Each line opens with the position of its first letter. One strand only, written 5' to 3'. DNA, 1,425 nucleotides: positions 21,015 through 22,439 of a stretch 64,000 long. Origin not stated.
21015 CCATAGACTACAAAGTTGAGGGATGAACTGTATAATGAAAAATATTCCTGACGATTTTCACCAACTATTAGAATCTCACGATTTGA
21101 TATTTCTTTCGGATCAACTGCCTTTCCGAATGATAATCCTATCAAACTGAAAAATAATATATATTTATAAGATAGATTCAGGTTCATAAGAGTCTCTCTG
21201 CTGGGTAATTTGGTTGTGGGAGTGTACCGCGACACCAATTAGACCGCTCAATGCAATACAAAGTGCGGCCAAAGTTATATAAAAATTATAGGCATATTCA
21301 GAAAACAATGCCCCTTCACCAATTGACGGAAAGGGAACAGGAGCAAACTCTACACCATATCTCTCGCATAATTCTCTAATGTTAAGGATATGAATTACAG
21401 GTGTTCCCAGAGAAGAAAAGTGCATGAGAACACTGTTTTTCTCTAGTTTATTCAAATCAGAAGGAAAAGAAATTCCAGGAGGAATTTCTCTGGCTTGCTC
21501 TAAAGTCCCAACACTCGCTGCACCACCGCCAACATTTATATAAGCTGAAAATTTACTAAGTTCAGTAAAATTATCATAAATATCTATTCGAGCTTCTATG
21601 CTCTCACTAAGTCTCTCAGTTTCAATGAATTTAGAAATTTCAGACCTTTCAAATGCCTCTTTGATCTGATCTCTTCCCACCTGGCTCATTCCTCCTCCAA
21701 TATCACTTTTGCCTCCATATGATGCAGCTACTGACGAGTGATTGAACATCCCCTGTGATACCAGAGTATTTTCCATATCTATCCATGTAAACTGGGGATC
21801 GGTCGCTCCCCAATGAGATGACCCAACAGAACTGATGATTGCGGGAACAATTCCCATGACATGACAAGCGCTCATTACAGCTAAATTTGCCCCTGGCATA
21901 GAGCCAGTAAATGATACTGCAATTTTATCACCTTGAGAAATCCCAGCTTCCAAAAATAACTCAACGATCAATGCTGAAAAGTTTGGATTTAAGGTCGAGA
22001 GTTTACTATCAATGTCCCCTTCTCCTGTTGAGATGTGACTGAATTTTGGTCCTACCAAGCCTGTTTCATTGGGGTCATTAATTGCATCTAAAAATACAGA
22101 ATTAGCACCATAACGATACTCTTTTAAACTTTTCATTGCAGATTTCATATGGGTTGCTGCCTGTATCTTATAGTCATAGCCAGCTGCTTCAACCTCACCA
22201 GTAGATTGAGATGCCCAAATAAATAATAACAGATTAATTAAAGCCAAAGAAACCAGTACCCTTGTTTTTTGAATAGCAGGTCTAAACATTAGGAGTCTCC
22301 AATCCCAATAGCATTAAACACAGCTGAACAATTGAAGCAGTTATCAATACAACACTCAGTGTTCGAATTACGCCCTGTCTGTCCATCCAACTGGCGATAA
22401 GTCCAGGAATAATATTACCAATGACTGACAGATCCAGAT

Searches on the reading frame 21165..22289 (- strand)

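Call 8: search_protein_families(library=pfam, proteins=[window:21165-22289:-], max_evalue=0.01)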
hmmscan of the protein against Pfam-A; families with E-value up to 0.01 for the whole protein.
window:21165-22289:- (374 aa): 0 families

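Call 58: search_protein_families(library=ncbifam, proteins=[window:21165-22289:-], max_evalue=0.001)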
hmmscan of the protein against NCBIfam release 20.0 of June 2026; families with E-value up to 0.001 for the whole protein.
window:21165-22289:- (374 aa): 1 family
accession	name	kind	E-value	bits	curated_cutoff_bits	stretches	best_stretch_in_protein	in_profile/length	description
TIGR04332.1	gamma_Glu_sys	subfamily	6.8e-89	298.1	100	1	12-320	3-306/307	poly-gamma-glutamate system protein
